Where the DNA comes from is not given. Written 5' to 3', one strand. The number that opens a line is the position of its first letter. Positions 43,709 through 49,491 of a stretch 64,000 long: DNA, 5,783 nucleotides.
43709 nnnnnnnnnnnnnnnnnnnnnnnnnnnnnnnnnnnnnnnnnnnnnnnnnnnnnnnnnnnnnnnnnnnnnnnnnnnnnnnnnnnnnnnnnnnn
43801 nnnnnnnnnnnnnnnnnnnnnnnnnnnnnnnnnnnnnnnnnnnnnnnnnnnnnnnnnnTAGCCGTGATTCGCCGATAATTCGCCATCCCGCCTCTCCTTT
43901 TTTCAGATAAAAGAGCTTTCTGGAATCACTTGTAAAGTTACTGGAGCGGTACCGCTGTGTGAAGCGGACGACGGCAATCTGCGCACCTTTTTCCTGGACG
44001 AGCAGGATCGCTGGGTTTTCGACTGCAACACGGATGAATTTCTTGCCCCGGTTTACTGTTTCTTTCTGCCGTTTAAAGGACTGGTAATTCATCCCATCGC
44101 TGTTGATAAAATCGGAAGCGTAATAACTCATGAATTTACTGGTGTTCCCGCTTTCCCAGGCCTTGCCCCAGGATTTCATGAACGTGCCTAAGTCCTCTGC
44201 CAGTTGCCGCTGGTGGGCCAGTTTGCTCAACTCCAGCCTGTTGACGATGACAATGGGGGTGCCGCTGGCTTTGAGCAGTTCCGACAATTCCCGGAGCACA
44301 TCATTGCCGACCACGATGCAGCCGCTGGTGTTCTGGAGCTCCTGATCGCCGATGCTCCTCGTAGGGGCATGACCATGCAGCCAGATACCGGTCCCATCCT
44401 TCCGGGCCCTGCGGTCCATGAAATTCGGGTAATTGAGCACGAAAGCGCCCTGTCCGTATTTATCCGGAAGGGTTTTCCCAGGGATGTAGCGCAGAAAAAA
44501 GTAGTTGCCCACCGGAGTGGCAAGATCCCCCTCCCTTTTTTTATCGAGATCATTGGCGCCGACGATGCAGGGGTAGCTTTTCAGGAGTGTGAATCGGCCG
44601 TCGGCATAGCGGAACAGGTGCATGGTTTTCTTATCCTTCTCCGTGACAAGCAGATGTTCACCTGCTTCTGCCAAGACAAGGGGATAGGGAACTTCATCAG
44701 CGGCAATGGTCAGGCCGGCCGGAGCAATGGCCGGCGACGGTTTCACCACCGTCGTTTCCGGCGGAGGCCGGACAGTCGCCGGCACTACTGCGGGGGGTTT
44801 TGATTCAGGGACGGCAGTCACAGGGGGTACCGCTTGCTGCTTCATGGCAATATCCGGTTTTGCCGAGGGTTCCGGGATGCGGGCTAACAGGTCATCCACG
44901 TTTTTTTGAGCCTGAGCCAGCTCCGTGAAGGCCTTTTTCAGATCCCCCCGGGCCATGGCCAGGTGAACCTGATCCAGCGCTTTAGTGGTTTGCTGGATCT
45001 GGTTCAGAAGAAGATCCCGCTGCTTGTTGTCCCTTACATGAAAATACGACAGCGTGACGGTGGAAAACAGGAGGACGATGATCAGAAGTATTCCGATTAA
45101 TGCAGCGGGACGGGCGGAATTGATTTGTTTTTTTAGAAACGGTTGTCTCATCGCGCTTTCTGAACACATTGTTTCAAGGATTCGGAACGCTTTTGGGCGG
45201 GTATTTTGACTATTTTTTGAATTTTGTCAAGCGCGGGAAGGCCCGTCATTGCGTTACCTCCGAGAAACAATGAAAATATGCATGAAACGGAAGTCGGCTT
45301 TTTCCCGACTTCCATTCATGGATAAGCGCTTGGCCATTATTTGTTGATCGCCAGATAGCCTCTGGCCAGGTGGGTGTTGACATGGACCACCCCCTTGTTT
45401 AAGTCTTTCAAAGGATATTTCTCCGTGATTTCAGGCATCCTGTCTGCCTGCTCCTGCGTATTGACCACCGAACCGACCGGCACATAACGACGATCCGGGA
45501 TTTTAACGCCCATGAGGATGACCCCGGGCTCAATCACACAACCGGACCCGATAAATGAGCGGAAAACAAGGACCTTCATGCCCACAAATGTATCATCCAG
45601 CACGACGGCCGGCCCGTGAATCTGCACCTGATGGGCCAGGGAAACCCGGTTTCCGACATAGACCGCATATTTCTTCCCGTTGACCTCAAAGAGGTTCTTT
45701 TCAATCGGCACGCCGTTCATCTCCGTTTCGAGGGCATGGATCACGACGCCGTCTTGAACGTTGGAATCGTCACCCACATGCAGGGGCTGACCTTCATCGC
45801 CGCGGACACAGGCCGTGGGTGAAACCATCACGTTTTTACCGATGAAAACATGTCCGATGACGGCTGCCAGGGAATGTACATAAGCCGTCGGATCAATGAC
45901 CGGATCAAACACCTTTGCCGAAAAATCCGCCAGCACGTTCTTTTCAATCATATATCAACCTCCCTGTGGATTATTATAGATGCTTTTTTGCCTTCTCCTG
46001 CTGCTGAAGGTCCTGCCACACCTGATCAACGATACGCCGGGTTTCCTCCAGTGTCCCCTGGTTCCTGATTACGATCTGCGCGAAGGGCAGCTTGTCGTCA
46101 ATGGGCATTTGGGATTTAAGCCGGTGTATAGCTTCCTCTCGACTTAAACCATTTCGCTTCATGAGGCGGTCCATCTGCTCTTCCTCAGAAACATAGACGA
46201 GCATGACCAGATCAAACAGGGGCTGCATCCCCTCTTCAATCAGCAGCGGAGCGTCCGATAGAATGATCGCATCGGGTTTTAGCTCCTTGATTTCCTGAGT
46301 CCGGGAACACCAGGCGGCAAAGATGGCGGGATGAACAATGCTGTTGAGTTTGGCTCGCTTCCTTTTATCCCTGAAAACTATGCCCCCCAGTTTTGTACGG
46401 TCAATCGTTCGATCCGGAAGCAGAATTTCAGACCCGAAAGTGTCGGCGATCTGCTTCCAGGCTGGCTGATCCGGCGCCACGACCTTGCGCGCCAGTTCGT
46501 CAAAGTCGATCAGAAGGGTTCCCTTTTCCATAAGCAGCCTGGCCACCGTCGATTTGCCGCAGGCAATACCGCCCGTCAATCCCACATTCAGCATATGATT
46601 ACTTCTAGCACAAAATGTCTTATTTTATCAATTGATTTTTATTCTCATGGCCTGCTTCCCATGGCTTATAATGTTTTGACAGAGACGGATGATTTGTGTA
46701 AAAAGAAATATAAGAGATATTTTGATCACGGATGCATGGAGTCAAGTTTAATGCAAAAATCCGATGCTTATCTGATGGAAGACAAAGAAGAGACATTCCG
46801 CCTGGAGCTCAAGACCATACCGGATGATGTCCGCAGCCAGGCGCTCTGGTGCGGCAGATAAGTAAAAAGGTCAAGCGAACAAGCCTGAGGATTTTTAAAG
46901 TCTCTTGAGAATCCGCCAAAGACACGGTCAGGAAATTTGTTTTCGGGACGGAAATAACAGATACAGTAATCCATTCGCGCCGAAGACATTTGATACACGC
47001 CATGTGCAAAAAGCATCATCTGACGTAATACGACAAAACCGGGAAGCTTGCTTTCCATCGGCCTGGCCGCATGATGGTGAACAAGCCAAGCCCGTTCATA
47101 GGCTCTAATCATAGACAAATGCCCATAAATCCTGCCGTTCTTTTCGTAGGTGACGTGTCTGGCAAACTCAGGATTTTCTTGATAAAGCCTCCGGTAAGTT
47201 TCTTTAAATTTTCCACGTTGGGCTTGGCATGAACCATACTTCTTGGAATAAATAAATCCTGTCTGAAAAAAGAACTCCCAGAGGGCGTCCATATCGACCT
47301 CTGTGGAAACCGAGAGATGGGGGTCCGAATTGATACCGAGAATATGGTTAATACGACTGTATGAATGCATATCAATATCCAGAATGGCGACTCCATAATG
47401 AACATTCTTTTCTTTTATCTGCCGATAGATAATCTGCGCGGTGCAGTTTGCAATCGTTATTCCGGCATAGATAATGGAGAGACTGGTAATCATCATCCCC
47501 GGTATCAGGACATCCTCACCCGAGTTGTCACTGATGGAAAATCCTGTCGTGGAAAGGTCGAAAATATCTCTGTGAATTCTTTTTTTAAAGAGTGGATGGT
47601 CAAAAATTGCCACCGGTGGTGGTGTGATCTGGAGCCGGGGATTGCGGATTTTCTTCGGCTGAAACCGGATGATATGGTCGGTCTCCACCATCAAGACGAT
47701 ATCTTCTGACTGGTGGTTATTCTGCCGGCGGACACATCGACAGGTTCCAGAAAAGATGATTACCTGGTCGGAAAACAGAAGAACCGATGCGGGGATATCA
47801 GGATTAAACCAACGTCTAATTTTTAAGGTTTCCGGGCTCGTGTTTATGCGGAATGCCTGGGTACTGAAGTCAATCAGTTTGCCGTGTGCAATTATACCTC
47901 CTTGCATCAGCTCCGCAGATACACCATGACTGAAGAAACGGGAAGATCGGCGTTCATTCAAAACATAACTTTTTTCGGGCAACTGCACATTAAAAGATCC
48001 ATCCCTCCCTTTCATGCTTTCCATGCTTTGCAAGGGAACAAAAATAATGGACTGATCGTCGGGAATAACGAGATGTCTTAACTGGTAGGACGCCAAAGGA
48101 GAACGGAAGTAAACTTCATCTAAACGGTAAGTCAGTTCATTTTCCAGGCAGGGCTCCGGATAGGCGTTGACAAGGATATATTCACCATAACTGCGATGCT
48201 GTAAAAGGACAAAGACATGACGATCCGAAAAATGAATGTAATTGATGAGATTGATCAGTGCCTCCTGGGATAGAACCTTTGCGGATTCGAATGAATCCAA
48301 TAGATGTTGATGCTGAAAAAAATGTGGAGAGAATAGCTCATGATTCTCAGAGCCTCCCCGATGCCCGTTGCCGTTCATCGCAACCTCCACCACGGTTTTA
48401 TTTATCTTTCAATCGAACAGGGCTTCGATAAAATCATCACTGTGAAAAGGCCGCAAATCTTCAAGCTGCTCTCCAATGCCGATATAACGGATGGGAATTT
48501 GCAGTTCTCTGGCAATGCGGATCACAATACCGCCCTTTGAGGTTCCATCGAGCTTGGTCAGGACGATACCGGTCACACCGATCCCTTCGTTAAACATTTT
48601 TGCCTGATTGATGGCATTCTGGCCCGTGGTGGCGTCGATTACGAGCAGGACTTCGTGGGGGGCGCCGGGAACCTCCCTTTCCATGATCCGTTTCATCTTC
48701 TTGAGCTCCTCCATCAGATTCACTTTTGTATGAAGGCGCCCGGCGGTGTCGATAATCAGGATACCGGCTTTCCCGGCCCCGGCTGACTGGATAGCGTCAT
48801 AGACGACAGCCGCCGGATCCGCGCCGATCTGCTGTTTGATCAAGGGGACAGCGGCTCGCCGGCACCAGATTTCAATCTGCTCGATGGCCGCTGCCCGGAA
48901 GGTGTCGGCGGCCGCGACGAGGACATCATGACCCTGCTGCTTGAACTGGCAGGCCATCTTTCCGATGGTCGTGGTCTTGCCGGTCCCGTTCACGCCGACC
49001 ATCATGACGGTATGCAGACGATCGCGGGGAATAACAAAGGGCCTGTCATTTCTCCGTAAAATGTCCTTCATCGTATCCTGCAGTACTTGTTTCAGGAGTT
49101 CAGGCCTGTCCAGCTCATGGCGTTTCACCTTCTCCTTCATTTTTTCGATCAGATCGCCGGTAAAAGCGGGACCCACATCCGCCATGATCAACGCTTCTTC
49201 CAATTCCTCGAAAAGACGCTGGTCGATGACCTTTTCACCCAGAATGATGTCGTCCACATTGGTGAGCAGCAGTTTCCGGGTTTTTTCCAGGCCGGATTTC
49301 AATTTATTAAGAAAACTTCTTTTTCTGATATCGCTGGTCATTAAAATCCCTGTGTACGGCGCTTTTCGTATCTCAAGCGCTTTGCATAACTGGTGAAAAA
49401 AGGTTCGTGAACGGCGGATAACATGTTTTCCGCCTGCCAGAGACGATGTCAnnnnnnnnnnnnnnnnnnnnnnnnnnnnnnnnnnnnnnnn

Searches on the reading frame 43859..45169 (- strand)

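Call 39: search_protein_families(library=pfam, proteins=[window:43859-45169:-], max_evalue=0.00001)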
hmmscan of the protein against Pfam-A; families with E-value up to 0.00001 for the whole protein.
window:43859-45169:- (437 aa): 2 families
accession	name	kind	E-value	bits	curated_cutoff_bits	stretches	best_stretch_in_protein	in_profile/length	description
PF24125.1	Cds6_C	-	1.5e-23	83.7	27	1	329-434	4-110/111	Cds6 C-terminal NTF2-like domain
PF03734.19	YkuD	-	7.6e-13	49.7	23.4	1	179-308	7-146/146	L,D-transpeptidase catalytic domain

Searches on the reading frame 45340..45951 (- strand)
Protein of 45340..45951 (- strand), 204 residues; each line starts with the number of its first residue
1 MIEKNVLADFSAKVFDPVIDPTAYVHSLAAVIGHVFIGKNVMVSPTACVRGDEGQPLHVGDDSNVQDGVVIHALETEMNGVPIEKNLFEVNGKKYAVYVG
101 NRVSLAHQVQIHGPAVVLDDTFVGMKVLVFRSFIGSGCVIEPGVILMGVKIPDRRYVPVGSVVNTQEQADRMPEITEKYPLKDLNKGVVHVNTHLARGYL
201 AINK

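Call 39: search_protein_families(library=pfam, proteins=[window:45340-45951:-], max_evalue=0.00001)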
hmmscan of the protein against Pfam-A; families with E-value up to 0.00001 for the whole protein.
window:45340-45951:- (204 aa): 2 families
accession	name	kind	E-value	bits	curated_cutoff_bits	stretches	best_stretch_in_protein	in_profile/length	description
PF00132.30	Hexapep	-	8.3e-09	35.2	27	0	97-129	2-34/36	Bacterial transferase hexapeptide (six repeats)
PF25084.1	LbH_EIF2B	-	3.1e-08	34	54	1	96-162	3-69/105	EIF2B subunit epsilon LbH domain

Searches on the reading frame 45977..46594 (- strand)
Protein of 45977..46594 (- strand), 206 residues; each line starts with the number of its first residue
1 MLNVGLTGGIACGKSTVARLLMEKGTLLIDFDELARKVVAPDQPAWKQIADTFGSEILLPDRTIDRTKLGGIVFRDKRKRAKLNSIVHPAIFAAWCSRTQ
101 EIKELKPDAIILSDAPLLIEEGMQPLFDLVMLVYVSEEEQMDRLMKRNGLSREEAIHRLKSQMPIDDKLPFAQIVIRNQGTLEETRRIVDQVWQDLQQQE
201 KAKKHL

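Call 39: search_protein_families(library=pfam, proteins=[window:45977-46594:-], max_evalue=0.00001)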
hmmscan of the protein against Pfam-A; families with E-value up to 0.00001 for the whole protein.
window:45977-46594:- (206 aa): 1 family
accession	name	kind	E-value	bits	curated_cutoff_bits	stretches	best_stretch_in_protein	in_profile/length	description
PF01121.26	CoaE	-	2.3e-54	184.3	27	1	4-183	3-179/180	Dephospho-CoA kinase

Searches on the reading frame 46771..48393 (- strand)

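Call 22: search_protein_families(library=pfam, proteins=[window:46771-48393:-], max_evalue=0.00001)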
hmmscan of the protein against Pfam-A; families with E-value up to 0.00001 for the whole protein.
window:46771-48393:- (541 aa): 1 family
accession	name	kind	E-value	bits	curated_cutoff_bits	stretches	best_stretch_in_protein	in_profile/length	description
PF07238.19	PilZ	-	1.6e-07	32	22.5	0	270-351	20-99/102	PilZ domain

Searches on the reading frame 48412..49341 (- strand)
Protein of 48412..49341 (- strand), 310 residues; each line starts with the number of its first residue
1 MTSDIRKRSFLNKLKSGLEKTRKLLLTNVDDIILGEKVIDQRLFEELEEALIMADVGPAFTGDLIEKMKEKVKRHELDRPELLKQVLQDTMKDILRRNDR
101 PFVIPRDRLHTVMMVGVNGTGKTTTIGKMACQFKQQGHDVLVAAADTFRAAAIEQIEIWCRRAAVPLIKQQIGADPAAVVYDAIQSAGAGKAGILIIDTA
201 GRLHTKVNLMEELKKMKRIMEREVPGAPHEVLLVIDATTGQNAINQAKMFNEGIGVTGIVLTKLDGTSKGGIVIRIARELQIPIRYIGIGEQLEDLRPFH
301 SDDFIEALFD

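Call 22: search_protein_families(library=pfam, proteins=[window:48412-49341:-], max_evalue=0.00001)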
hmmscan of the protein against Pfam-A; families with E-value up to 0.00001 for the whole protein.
window:48412-49341:- (310 aa): 3 families
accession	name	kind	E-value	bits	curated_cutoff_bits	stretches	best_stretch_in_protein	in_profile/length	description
PF00448.28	SRP54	-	2.6e-76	256.1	22.7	1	111-309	3-195/196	SRP54-type protein, GTPase domain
PF02881.24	SRP54_N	-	2.1e-13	50.7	22.4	1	31-90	7-74/75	SRP54-type protein, helical bundle domain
PF13604.12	AAA_30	-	2.5e-06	27.8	27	1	112-206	21-103/191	AAA domain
